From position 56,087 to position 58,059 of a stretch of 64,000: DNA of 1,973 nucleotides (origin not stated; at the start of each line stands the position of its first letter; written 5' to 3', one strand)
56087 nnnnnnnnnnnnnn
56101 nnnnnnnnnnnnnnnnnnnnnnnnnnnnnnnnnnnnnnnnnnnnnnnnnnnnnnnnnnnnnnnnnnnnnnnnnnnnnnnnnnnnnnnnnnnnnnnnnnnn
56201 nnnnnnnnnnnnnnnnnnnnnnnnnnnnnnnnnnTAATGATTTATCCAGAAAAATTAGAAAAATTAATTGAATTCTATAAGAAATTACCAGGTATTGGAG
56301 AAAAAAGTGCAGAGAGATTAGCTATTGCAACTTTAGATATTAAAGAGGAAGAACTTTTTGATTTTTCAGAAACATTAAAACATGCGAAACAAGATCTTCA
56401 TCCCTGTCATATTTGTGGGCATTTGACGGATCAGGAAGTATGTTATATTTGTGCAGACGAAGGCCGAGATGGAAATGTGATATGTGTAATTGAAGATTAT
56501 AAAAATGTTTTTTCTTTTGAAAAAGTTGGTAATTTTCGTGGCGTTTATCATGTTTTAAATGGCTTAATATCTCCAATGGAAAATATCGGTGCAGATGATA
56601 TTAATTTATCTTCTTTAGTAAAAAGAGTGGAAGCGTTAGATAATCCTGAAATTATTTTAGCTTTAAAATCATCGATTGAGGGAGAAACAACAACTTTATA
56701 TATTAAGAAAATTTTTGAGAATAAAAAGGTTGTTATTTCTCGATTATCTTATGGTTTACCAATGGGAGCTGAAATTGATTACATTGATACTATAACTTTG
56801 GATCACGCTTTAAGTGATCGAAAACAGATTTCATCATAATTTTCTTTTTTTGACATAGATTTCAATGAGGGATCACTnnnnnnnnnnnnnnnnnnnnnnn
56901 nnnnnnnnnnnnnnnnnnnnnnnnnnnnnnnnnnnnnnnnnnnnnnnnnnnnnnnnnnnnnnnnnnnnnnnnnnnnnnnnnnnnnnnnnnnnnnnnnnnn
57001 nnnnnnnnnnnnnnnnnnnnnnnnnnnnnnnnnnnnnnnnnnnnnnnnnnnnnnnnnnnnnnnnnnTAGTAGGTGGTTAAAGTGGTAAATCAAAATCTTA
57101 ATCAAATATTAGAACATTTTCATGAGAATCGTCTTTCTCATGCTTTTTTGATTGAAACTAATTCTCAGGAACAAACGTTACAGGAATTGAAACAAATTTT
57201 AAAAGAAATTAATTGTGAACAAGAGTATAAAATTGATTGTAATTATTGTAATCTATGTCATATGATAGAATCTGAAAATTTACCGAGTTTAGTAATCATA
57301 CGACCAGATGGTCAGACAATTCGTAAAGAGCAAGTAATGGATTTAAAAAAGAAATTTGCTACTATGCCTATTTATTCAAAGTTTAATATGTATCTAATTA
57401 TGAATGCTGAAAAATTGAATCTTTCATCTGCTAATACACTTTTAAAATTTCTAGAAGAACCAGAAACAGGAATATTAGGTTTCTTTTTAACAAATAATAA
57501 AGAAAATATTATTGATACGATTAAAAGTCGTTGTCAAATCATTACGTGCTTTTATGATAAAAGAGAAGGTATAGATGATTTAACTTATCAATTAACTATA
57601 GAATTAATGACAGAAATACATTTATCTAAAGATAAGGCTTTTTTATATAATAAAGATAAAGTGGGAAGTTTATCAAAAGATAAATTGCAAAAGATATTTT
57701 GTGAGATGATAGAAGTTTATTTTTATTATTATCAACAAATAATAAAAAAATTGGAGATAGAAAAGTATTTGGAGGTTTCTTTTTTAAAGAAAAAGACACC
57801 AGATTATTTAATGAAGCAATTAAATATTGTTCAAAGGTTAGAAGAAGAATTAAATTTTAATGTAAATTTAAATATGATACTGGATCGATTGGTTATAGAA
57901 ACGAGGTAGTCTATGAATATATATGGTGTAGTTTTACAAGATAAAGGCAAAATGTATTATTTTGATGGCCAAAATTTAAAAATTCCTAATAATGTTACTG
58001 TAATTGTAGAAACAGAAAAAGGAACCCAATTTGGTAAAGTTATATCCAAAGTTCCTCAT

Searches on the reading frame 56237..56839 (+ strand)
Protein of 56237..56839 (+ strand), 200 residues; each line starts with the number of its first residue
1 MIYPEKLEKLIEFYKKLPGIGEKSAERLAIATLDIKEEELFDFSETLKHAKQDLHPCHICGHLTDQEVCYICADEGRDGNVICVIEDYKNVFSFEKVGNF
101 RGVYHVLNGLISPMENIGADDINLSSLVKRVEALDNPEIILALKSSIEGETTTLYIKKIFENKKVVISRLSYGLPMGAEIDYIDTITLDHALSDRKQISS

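Call 7: search_protein_families(library=pfam, proteins=[window:56237-56839:+])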
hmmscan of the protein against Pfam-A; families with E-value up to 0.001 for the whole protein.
window:56237-56839:+ (200 aa): 5 families
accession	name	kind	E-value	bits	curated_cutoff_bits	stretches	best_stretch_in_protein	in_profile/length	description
PF13662.12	Toprim_4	-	2.6e-20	72.9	25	1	81-170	2-84/85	Toprim domain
PF21176.3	RecR_HhH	-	1.1e-10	41.6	27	1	7-50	1-44/45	RecR, helix-hairpin-helix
PF21175.2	RecR_C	-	9.9e-10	38.1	22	1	173-196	1-24/24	RecR, C-terminal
PF02132.21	RecR_ZnF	-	1.8e-08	34.4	22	1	55-74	2-21/21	RecR, Cys4-zinc finger domain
PF01751.28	Toprim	-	7.8e-07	29.6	23.1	1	81-169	1-95/96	Toprim domain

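Call 15: find_encoding_contigs(protein=window:56237-56839:+, flank=10000, max_places=6)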
Protein window:56237-56839:+ (200 aa): 24 contigs read that carry it; 6 places shown.
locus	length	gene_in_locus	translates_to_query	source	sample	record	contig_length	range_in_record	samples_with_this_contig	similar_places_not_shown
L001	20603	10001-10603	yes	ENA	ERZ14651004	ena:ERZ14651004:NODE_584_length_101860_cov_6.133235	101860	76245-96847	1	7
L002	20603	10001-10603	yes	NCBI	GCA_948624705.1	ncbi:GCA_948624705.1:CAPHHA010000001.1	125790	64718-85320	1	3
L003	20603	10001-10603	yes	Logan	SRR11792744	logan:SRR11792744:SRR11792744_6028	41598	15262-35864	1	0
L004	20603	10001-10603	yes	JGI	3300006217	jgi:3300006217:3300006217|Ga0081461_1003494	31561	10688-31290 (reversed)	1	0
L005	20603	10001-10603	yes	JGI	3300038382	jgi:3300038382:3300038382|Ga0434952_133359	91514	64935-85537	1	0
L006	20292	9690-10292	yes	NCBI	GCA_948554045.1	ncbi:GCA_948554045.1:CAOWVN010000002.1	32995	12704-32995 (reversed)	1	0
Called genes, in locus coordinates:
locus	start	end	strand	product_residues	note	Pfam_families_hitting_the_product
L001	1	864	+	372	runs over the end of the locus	PF00712:DNA_pol3_beta, PF02767:DNA_pol3_beta_2, PF02768:DNA_pol3_beta_3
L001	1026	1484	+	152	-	PF06338:ComK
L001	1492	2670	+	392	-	PF02463:SMC_N, PF13175:AAA_15, PF13476:AAA_23 (weak)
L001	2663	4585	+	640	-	PF02518:HATPase_c, PF00204:DNA_gyraseB, PF01751:Toprim, PF00986:DNA_gyraseB_C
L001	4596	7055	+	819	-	PF00521:DNA_topoisoIV, PF03989:DNA_gyraseA_C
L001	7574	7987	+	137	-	PF00383:dCMP_cyt_deam_1, PF14437:MafB19-deam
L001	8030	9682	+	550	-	PF05496:RuvB_N (faint), PF13177:DNA_pol3_delta2, PF00004:AAA, PF07728:AAA_5 (weak), PF13401:AAA_22 (faint), PF22608:DNAX_ATPase_lid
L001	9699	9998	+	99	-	PF02575:YbaB_DNA_bd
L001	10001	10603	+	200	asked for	PF21176:RecR_HhH, PF02132:RecR_ZnF, PF01751:Toprim (weak), PF13662:Toprim_4, PF21175:RecR_C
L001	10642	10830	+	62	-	PF07441:BofA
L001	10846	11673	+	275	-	PF13177:DNA_pol3_delta2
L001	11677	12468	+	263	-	PF04468:PSP1, PF28472:PSP1_3rd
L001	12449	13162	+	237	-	PF02384:N6_Mtase (weak), PF05175:MTS (weak), PF13649:Methyltransf_25 (faint), PF13847:Methyltransf_31 (weak)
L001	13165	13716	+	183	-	PF01195:Pept_tRNA_hydro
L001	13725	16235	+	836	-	PF17757:UvrB_inter, PF02559:CarD_TRCF_RID, PF00270:DEAD, PF04851:ResIII, PF00271:Helicase_C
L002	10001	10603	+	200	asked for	PF21176:RecR_HhH, PF02132:RecR_ZnF, PF01751:Toprim (weak), PF13662:Toprim_4, PF21175:RecR_C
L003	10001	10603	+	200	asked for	PF21176:RecR_HhH, PF02132:RecR_ZnF, PF01751:Toprim (weak), PF13662:Toprim_4, PF21175:RecR_C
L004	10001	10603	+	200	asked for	PF21176:RecR_HhH, PF02132:RecR_ZnF, PF01751:Toprim (weak), PF13662:Toprim_4, PF21175:RecR_C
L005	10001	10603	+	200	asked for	PF21176:RecR_HhH, PF02132:RecR_ZnF, PF01751:Toprim (weak), PF13662:Toprim_4, PF21175:RecR_C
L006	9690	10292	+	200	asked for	PF21176:RecR_HhH, PF02132:RecR_ZnF, PF01751:Toprim (weak), PF13662:Toprim_4, PF21175:RecR_C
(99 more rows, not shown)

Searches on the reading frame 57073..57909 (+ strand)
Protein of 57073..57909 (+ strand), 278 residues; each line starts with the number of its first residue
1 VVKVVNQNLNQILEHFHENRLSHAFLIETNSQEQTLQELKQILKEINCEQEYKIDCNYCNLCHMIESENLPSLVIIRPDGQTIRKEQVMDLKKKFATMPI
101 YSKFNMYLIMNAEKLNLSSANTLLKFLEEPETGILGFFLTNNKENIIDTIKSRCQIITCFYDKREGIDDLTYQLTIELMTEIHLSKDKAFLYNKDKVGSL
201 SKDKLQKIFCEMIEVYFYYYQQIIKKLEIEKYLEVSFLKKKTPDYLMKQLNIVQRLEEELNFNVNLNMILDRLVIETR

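Call 7: search_protein_families(library=pfam, proteins=[window:57073-57909:+])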
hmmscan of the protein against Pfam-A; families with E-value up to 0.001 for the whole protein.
window:57073-57909:+ (278 aa): 1 family
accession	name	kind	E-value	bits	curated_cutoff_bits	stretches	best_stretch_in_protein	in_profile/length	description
PF13177.12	DNA_pol3_delta2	-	8.6e-40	136.8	27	1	9-158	6-156/161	DNA polymerase III, delta subunit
